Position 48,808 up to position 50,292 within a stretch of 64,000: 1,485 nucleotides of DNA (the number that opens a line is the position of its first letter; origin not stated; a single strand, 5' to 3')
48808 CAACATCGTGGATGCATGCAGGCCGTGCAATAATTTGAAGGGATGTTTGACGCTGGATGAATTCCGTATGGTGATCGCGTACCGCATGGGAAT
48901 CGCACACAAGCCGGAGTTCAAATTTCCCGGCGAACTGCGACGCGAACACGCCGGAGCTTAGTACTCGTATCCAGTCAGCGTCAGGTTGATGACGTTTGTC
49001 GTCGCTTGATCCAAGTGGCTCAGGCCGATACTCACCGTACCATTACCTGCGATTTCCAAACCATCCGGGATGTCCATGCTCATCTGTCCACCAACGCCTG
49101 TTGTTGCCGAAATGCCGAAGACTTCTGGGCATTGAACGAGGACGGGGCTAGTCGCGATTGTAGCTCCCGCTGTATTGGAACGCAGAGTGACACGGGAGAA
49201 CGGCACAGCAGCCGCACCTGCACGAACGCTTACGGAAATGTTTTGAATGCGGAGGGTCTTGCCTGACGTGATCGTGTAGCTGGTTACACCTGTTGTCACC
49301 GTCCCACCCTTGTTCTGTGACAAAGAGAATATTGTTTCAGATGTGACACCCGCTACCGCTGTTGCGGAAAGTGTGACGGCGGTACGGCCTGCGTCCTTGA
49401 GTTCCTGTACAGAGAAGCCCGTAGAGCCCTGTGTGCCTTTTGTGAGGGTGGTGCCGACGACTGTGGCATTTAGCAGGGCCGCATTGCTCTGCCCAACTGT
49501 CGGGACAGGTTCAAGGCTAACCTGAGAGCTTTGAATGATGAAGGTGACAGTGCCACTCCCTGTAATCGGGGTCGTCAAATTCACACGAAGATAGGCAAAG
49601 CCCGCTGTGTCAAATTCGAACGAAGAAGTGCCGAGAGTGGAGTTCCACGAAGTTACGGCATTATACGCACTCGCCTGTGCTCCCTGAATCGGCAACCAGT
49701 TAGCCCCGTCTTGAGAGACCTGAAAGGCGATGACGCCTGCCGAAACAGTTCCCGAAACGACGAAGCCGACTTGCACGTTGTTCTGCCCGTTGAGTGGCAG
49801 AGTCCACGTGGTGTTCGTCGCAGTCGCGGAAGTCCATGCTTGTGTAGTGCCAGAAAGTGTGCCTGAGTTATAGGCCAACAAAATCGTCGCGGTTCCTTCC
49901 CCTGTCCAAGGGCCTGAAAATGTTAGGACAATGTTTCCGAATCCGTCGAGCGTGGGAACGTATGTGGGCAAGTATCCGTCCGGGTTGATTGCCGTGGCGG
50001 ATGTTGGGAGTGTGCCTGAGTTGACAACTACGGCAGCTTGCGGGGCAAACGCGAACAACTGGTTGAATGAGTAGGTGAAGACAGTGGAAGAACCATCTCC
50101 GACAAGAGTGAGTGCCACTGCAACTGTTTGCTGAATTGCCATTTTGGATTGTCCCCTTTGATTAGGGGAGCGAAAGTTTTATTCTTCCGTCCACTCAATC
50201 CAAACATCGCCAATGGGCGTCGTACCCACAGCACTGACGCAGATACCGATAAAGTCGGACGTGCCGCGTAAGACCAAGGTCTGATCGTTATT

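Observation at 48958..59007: Minus-strand operon of giant Thr/Ser/Gly-rich fibre proteins sharing an N-terminal anchor and a repeated novel beta-domain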

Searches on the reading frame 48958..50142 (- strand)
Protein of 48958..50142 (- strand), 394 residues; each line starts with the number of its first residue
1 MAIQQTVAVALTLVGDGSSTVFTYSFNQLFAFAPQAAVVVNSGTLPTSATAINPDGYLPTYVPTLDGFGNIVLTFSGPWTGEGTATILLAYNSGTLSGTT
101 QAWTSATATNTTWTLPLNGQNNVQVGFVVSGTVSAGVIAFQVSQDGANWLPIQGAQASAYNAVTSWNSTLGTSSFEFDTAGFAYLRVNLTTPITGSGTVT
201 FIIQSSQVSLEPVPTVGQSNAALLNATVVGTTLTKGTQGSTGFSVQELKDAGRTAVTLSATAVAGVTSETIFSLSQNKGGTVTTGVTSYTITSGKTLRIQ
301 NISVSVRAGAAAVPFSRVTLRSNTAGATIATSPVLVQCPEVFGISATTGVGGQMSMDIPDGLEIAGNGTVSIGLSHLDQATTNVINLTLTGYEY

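Call 5: search_protein_families(library=pfam, proteins=[window:48958-50142:-], max_evalue=1)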
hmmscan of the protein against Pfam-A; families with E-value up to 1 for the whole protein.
window:48958-50142:- (394 aa): 2 families
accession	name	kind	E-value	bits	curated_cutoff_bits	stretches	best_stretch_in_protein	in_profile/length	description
PF00754.31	F5_F8_type_C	-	0.0058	17.2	28.2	1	79-195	8-118/127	F5/8 type C domain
PF25296.1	Decapeptide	-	0.13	12.6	45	1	242-258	31-47/74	Decapeptide repeat region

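Call 6: search_protein_families(library=phrogs, proteins=[window:48958-50142:-], max_evalue=0.1)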
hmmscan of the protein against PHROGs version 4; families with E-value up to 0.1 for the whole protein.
window:48958-50142:- (394 aa): 0 families

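Call 9: find_homologous_proteins(query=window:48958-50142:-, max_evalue=0.001)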
Query window:48958-50142:- (394 aa): 136 proteins with E <= 0.001 among 8000 candidates; the best 120 are listed.
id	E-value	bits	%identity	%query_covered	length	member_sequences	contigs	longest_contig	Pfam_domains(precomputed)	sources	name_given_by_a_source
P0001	1.4e-239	812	100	100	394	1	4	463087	-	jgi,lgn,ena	jgi:hypothetical protein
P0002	1.0e-213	727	87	100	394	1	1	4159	-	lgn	-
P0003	3.7e-200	683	83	100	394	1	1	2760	-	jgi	jgi:hypothetical protein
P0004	6.9e-195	665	81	100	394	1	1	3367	-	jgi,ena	-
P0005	1.7e-181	621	77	100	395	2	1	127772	-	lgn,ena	-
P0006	3.1e-139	482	62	100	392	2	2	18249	-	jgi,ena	-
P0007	4.4e-138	479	61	100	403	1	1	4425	-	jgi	jgi:hypothetical protein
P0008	5.3e-138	478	62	100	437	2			-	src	-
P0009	1.5e-136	473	62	97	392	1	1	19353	-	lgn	-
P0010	3.1e-134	466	60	100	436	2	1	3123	-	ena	-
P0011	8.4e-134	464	61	100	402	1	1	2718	-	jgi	jgi:hypothetical protein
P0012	2.4e-128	447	56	100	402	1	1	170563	-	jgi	jgi:hypothetical protein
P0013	2.1e-127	443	58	100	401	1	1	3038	-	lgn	-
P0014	1.8e-125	437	55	100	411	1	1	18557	-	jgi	jgi:hypothetical protein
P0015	7.6e-125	435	56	100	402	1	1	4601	-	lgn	-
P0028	1.8e-96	342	50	100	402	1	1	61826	-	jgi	jgi:hypothetical protein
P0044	2.7e-64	236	39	100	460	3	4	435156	-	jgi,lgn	jgi:hypothetical protein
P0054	9.4e-54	201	53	52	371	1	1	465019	-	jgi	jgi:hypothetical protein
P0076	6.2e-29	119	44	41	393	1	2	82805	-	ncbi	-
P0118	1.5e-17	82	40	41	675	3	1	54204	-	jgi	jgi:hypothetical protein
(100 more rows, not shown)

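Call 10: find_encoding_contigs(protein=P0001, flank=10000, max_places=4)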
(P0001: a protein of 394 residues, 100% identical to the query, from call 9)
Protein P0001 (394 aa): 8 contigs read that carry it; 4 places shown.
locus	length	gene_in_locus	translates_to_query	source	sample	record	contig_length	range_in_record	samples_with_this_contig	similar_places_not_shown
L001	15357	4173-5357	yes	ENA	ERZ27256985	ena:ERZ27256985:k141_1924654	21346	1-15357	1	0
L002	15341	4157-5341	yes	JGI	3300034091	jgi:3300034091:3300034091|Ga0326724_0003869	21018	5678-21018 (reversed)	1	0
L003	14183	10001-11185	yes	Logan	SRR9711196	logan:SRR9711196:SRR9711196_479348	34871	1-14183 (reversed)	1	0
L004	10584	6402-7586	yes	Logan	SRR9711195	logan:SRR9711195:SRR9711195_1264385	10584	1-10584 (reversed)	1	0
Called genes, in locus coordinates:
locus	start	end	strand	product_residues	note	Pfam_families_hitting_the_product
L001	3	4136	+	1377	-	?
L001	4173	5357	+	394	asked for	-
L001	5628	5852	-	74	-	-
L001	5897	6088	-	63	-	-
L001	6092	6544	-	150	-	-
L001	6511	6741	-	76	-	-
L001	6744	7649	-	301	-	PF01145:Band_7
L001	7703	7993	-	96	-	-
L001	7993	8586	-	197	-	PF00574:CLP_protease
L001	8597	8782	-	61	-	-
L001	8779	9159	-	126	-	-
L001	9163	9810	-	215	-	-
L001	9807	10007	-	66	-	-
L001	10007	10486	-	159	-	-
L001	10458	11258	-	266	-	PF18979:DUF5715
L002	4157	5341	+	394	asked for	-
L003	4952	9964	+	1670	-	-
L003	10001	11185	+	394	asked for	-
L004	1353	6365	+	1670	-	-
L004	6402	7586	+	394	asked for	-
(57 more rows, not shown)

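Call 14: search_solved_structures(query=A1, max_evalue=1, show_alignments=2)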
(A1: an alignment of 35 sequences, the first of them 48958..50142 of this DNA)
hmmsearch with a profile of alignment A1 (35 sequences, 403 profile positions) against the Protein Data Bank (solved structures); distinct sequences matched with E-value up to 1: 2.
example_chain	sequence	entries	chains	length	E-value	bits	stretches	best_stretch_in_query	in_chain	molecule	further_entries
4mad_A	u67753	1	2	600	0.23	13.5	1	235-265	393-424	Beta-galactosidase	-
12ie_L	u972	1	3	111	0.9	11.5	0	45-125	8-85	KL-BHA-4C2 light chain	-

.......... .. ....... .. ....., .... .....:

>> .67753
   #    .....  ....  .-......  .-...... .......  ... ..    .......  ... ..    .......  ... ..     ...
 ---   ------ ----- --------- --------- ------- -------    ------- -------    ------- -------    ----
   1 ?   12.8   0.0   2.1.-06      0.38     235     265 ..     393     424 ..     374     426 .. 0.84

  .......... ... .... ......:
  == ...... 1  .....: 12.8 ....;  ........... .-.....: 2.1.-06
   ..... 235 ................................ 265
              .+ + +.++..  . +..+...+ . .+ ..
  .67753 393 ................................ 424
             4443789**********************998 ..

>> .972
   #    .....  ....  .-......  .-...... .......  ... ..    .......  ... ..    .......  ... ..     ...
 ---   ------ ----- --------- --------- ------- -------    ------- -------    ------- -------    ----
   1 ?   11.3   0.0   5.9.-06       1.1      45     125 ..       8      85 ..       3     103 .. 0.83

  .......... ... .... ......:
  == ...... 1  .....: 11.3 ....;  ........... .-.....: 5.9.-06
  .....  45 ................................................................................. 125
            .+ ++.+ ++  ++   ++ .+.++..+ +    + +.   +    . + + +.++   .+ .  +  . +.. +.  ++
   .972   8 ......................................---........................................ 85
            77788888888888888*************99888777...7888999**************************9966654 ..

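Call 22: predict_structure(alignment_id=A1)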
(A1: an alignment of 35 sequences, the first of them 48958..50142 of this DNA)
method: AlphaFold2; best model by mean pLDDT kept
length: 394 residues; sequences in the alignment: 35
mean_pLDDT: 80.3   pTM: 0.42
mean pLDDT of the five models: 80.3, 80.2, 79.9, 79.2, 76.9
residues with pLDDT >= 90: 152; 70-90: 149; 50-70: 53; < 50: 40
segments of 3 or more residues with pLDDT < 50: 213-241, 243-248
pLDDT, mean of each block of 10 residues (from residue 1): 70 88 73 53 71 77 79 89 86 62 92 82 86 94 87 75 86 85 90 93 71 45 45 47 48 86 92 93 91 92 93 89 76 89 89 91 89 92 94 91
secondary structure, 60 per line:
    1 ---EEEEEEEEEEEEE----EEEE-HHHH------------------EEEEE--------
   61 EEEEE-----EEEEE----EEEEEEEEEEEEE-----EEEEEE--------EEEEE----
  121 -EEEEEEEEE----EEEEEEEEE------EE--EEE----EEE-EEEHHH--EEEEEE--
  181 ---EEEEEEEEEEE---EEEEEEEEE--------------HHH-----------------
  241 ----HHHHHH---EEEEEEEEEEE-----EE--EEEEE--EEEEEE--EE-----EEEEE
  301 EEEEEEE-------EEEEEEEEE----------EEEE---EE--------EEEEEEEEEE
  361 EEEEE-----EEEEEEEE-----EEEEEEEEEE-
elements in order: E4-16 E21-24 H26-29 E48-52 E61-65 E71-75 E80-92 E98-103 E112-116 E122-130 E135-143 E154-156 E161-163 E165-167 E173-178 E184-194 E198-206 H245-250 E254-264 E274-278 E281-286 E296-307 E315-323 E334-337 E351-365 E371-378 E384-393

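Call 25: find_encoding_contigs(protein=P0044, flank=10000, max_places=2)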
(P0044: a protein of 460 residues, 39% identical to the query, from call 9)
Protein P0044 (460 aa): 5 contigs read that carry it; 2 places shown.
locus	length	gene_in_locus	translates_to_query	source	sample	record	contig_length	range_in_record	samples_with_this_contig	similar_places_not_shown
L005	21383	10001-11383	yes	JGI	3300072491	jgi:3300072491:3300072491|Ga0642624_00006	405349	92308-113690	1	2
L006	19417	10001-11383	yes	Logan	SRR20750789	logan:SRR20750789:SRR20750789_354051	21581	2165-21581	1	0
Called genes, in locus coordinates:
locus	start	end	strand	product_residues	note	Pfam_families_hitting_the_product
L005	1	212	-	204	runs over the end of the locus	-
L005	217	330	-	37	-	-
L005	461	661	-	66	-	-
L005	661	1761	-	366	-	PF06414:Zeta_toxin (weak), PF01583:APS_kinase (faint), PF08433:KTI12 (weak), PF13671:AAA_33, PF25109:HAD_PNKP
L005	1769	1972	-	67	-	-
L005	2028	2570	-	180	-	PF01327:Pep_deformylase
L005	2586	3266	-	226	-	-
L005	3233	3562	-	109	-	-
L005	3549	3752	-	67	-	-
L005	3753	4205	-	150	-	-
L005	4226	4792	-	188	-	-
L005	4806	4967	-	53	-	-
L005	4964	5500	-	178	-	-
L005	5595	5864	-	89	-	-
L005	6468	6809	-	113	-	-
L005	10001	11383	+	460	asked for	-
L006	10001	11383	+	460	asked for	-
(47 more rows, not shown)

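Call 26: find_encoding_contigs(protein=P0054, flank=10000, max_places=2)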
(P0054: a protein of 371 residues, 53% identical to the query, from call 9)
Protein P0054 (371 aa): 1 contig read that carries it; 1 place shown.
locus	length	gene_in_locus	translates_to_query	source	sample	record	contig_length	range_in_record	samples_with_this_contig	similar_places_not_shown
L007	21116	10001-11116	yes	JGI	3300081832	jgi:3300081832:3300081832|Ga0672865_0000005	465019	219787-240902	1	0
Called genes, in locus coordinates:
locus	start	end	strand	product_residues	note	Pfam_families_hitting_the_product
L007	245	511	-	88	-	-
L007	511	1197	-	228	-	-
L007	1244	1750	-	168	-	-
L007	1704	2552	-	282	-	PF25680:Mom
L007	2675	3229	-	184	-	-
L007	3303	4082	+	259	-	-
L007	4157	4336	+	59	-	PF12728:HTH_17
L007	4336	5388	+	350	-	-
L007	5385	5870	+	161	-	PF00583:Acetyltransf_1, PF13673:Acetyltransf_10, PF13508:Acetyltransf_7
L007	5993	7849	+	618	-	-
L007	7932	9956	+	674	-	-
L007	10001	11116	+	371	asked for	-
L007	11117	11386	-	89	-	PF01844:HNH, PF14279:HNH_5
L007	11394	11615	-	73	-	-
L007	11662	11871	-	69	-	-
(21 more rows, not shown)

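Call 35: fold_search(model_id=the predicted structure, library=pdb)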
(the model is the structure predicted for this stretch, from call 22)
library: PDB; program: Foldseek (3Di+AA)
matches with E <= 10: 1455; with E <= 0.001: 14
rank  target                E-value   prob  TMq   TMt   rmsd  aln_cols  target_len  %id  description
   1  6i5o_A                4.6e-06  1.00  0.21  0.66   4.8       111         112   17  Crystal structure of SPBc2 prophage-derived protein YomS (released 2019-11-20)
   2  6i56_A                3.7e-05  1.00  0.22  0.30  20.3       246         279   17  Crystal structure of PBSX exported protein XepA (released 2019-11-20)
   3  6i56_B                4.1e-05  1.00  0.22  0.30  20.9       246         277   17  Crystal structure of PBSX exported protein XepA (released 2019-11-20)
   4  7kbt_A                8.0e-05  0.96  0.18  0.07  28.8       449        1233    9  Factor VIII in complex with the anti-C2 domain antibody, G99 (released 2020-11-18)
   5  6i56_D                8.4e-05  1.00  0.21  0.29  21.3       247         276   16  Crystal structure of PBSX exported protein XepA (released 2019-11-20)
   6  6i56_C                9.3e-05  1.00  0.22  0.30  20.4       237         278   16  Crystal structure of PBSX exported protein XepA (released 2019-11-20)
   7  2df7_H                5.8e-04  0.72  0.16  0.16  31.5       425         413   15  Crystal structure of infectious bursal disease virus VP2 subviral particle (released 2006-06-27)
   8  7vrn_I                6.4e-04  0.77  0.18  0.17  30.8       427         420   13  Structure of infectious bursal disease virus Gt strain (released 2022-03-30)
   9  2gsy_P                6.8e-04  0.23  0.12  0.11  35.0       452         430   14  The 2.6A structure of Infectious Bursal Virus Derived T=1 Particles (released 2006-07-18)
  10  2df7_R                8.3e-04  0.20  0.11  0.10  35.8       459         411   11  Crystal structure of infectious bursal disease virus VP2 subviral particle (released 2006-06-27)
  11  6mf2_A                8.7e-04  0.85  0.18  0.07  29.0       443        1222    6  Improved Model of Human Coagulation Factor VIII (released 2019-09-11)
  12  2df7_G                8.7e-04  0.80  0.18  0.17  32.1       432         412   12  Crystal structure of infectious bursal disease virus VP2 subviral particle (released 2006-06-27)
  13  7kwb_A                9.7e-04  0.69  0.17  0.16  24.3       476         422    8  Surface glycan-binding protein B from Bacteroides thetaiotaomicron (released 2021-02-17)
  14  2gsy_A                9.7e-04  0.23  0.12  0.11  35.0       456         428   13  The 2.6A structure of Infectious Bursal Virus Derived T=1 Particles (released 2006-07-18)
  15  7vrp_C                1.4e-03  0.12  0.09  0.09  34.8       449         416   14  Structure of infectious bursal disease virus Gx strain (released 2022-03-30)
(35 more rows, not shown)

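Call 42: find_encoding_contigs(protein=P0076, flank=10000, max_places=1)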
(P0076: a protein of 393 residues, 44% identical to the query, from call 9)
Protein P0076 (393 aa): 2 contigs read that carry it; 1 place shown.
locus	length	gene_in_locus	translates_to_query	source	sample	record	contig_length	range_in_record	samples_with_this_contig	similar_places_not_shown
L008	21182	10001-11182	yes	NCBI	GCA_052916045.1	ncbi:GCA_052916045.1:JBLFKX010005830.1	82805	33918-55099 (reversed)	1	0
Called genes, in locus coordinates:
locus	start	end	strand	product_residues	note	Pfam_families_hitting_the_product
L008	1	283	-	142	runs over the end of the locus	-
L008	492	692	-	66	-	-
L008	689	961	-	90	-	-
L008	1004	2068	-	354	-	-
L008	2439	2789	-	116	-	-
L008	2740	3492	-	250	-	-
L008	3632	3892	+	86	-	-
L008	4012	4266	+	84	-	-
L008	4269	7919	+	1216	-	-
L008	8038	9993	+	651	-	-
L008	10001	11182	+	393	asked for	-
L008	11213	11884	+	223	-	PF00535:Glycos_transf_2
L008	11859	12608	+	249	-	-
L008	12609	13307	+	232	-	PF03414:Glyco_transf_6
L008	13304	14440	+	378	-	PF02350:Epimerase_2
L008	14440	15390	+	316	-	PF01073:3Beta_HSD (weak), PF01370:Epimerase, PF04321:RmlD_sub_bind, PF13460:NAD_binding_10 (weak), PF16363:GDP_Man_Dehyd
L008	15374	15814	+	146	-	PF05523:FdtA (weak), PF00908:dTDP_sugar_isom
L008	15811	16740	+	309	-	PF01370:Epimerase, PF04321:RmlD_sub_bind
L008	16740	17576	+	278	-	-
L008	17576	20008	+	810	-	PF00535:Glycos_transf_2 (weak), PF10111:Glyco_tranf_2_2 (faint), PF00535:Glycos_transf_2, PF13641:Glyco_tranf_2_3, PF02709:Glyco_transf_7C (weak)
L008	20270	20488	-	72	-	-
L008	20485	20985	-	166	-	-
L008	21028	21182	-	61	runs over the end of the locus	-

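Call 43: find_encoding_contigs(protein=P0118, flank=10000, max_places=1)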
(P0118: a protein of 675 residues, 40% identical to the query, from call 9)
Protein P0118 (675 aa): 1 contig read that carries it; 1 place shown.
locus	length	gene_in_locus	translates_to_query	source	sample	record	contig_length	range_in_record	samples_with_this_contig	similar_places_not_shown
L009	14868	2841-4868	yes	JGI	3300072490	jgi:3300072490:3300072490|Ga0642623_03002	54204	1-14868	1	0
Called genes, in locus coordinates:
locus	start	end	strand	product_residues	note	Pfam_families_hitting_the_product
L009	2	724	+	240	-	?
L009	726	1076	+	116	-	PF20459:DUF6712 (weak)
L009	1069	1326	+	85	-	-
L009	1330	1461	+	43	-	-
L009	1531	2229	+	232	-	-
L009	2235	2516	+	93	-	-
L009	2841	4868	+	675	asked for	-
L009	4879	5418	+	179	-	-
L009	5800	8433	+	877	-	-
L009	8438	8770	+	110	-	-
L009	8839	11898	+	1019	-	PF22352:K319L-like_PKD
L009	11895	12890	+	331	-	-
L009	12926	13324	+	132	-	-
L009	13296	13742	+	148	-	-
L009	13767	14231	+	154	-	-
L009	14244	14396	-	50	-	-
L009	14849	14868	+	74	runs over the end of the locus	PF13539:Peptidase_M15_4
